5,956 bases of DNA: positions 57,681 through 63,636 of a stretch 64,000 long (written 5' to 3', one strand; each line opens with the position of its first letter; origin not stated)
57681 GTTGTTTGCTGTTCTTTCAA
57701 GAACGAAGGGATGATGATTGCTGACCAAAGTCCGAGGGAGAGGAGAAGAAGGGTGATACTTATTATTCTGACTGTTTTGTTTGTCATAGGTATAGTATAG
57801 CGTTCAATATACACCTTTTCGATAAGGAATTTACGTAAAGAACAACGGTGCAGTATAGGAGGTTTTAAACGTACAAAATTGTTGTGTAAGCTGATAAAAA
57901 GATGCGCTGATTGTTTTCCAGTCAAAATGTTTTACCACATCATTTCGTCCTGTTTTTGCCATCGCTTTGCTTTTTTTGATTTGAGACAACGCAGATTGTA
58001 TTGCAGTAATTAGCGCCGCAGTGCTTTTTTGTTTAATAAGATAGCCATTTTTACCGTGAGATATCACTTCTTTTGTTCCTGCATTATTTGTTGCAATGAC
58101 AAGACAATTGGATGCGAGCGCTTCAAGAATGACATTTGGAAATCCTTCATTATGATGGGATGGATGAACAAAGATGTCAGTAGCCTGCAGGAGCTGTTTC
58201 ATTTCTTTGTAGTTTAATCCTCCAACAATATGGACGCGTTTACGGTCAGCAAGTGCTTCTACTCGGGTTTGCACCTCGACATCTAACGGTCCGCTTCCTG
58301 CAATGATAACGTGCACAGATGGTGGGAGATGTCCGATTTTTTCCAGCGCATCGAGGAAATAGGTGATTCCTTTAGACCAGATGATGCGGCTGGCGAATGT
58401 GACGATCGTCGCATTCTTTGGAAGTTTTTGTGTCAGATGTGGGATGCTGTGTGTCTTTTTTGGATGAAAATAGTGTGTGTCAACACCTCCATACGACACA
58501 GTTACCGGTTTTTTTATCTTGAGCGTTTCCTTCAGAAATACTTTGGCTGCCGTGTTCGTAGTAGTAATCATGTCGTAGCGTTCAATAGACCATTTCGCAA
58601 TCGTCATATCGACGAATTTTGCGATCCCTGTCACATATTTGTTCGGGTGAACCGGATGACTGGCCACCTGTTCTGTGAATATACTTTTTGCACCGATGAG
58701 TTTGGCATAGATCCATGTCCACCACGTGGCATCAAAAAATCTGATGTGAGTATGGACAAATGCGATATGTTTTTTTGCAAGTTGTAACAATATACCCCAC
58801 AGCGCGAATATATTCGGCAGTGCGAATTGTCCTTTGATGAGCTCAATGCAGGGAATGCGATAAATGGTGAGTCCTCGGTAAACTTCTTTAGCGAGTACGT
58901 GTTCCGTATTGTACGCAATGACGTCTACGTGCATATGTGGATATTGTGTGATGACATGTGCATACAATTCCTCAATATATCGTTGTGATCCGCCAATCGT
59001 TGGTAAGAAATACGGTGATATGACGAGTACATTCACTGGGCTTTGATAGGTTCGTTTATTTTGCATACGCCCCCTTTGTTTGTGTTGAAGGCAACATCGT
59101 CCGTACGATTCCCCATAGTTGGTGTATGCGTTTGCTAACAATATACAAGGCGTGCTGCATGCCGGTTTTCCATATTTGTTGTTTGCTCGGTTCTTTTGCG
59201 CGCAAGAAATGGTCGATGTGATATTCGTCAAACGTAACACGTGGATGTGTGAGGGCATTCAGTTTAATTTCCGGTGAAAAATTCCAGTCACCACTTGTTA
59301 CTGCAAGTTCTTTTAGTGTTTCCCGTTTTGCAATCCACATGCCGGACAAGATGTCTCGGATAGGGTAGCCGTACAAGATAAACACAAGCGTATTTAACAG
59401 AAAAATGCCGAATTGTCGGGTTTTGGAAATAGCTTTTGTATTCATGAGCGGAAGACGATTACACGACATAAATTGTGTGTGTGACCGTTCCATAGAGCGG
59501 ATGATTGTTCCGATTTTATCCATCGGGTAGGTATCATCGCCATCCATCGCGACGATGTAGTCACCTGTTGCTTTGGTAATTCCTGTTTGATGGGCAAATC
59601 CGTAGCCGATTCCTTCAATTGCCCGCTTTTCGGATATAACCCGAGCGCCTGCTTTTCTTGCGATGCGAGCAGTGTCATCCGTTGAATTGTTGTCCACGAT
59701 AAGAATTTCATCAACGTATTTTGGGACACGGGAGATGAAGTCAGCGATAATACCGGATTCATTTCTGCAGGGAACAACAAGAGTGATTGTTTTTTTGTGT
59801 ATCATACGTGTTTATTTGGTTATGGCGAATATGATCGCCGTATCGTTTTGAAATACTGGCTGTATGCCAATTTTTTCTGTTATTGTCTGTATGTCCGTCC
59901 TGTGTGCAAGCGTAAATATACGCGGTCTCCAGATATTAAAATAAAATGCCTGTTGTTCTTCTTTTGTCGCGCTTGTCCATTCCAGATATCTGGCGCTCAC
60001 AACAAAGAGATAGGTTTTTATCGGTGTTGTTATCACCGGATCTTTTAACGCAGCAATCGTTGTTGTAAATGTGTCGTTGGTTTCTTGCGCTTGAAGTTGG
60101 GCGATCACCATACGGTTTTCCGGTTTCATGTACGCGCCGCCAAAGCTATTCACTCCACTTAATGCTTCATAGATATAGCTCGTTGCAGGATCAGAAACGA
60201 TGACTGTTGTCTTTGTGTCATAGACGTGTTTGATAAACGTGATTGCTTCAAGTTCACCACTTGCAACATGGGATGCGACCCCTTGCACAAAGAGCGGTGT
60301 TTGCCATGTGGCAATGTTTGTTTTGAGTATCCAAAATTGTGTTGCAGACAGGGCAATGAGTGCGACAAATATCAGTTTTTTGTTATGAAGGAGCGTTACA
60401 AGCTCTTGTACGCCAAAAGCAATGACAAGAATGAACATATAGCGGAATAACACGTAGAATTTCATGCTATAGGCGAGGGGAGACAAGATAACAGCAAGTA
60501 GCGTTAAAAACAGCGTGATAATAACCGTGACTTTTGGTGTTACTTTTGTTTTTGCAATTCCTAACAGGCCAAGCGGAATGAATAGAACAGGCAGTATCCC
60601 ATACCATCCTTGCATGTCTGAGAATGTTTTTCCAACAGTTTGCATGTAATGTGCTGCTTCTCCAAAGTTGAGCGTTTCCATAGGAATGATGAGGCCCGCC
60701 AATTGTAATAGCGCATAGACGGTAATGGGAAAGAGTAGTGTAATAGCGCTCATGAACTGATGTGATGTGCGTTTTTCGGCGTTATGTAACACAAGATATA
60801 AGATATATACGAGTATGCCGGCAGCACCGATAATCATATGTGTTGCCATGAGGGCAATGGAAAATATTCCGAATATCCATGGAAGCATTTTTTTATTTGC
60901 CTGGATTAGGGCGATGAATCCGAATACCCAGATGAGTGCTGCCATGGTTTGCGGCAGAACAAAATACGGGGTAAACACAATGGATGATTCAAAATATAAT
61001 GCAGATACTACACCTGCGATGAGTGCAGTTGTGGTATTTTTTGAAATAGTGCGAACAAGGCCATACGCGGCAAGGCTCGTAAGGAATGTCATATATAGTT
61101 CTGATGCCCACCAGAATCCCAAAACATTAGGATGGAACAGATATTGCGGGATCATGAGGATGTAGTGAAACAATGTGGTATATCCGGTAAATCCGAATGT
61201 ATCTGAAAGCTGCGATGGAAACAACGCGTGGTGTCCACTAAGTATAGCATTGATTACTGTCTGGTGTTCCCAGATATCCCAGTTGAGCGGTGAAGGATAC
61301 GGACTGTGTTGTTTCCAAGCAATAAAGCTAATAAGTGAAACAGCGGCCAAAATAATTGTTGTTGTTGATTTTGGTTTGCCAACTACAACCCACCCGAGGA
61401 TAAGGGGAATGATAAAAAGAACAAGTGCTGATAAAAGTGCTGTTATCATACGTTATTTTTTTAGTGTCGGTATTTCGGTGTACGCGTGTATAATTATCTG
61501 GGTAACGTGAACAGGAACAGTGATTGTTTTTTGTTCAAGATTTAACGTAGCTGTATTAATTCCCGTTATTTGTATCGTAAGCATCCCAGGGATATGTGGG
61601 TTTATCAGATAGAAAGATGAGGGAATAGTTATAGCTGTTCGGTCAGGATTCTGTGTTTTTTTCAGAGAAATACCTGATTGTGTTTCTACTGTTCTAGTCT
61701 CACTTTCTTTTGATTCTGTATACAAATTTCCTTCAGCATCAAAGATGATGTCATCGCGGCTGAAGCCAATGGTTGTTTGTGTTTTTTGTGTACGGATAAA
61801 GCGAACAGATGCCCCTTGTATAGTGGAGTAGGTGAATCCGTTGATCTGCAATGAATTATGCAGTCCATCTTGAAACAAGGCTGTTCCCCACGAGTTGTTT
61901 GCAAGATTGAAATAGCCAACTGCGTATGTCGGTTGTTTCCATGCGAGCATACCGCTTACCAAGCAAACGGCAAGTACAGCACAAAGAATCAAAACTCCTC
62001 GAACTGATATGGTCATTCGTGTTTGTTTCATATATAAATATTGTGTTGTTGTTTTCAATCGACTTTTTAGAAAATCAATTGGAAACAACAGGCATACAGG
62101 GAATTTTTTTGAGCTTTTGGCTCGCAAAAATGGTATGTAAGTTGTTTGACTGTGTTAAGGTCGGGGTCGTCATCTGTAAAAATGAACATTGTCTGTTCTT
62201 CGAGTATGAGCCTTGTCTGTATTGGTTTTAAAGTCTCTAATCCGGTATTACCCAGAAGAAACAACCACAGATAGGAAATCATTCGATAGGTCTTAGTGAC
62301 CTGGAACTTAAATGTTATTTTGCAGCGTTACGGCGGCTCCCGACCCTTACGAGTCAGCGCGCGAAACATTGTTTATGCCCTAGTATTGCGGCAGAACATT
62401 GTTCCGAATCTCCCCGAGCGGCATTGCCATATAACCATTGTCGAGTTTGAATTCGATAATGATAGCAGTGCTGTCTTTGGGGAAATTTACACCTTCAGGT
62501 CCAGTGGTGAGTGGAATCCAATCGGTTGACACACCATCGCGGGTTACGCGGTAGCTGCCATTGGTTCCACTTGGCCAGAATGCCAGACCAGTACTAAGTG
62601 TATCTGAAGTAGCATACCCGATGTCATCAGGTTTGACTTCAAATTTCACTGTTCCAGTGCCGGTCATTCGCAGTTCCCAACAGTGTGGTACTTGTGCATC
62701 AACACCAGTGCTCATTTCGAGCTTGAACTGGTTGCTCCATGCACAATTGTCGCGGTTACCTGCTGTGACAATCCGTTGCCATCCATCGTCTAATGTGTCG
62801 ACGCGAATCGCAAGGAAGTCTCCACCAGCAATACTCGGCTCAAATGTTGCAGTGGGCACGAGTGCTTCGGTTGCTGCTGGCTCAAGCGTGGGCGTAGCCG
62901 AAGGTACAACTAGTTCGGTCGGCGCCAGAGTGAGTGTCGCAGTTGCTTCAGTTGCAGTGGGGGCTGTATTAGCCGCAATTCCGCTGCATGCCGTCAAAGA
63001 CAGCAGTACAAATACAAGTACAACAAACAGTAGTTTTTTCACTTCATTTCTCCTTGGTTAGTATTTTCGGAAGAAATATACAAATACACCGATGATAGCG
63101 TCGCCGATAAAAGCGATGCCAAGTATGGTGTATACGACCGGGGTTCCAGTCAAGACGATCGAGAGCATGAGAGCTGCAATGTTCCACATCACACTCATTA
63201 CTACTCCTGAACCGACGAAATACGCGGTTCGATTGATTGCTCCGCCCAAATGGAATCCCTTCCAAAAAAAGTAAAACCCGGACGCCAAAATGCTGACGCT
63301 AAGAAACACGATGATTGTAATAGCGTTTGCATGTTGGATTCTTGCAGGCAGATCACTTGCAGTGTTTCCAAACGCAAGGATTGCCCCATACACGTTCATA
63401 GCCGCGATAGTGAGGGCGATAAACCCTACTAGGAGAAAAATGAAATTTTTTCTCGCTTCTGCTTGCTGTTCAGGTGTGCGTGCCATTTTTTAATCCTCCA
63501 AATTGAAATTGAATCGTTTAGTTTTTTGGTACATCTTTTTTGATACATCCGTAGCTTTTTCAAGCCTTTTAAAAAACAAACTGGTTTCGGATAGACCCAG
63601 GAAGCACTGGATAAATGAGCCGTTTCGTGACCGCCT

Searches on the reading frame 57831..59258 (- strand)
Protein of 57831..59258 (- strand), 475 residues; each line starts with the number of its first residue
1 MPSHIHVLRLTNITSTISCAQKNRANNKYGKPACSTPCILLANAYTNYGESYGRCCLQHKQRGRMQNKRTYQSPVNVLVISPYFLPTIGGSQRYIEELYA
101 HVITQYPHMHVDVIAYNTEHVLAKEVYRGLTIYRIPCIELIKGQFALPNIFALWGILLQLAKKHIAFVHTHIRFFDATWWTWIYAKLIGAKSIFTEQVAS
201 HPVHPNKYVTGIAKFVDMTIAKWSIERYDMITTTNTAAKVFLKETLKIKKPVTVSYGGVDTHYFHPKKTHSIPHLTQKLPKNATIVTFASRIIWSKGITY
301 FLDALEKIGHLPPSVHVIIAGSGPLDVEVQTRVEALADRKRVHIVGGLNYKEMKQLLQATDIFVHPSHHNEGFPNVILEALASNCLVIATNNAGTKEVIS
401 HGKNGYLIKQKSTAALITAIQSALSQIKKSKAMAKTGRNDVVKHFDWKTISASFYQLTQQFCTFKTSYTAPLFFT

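Call 45: search_protein_families(library=pfam, proteins=[window:57831-59258:-], max_evalue=0.001)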
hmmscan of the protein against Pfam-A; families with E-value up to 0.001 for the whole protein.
window:57831-59258:- (475 aa): 7 families
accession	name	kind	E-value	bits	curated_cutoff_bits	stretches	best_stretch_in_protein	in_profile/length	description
PF00534.26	Glycos_transf_1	-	3.2e-36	124.9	26.4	1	278-439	10-171/172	Glycosyl transferases group 1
PF13692.12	Glyco_trans_1_4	-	3.3e-30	105.7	27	1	285-425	3-141/142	Glycosyl transferases group 1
PF13524.12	Glyco_trans_1_2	-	1.5e-09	38.4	25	1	306-450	7-138/144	Glycosyl transferase-like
PF13439.12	Glyco_transf_4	-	1.7e-09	38.3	28.5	1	88-262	1-169/170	Glycosyltransferase Family 4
PF20706.3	GT4-conflict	-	4.9e-06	26.2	26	1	282-452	196-383/385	Family 4 Glycosyltransferase in conflict systems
PF08288.18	PIGA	-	0.00019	22.4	27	1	126-196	12-82/90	PIGA (GPI anchor biosynthesis)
PF13579.12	Glyco_trans_4_4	-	0.00039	21.2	29.7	1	89-238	1-138/158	Glycosyl transferase 4-like domain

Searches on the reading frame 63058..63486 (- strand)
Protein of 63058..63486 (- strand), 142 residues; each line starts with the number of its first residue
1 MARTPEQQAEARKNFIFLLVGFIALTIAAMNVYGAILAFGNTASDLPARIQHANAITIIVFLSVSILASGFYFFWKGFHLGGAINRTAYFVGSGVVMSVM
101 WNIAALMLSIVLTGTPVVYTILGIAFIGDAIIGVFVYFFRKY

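Call 45: search_protein_families(library=pfam, proteins=[window:63058-63486:-], max_evalue=0.001)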
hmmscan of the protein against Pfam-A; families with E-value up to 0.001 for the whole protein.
window:63058-63486:- (142 aa): 0 families

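Call 51: search_protein_families(library=ncbifam, proteins=[window:63058-63486:-], max_evalue=0.01)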
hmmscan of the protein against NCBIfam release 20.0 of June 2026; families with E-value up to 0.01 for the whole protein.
window:63058-63486:- (142 aa): 0 families

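Call 72: find_encoding_contigs(protein=window:63058-63486:-, flank=6000, max_places=6)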
Protein window:63058-63486:- (142 aa): 1 contig read that carries it; 1 place shown.
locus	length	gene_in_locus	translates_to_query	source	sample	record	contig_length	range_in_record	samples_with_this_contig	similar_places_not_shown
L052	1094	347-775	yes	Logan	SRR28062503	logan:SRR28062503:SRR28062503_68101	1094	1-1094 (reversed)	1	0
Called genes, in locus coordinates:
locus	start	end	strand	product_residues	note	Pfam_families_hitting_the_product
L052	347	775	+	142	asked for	-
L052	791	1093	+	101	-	?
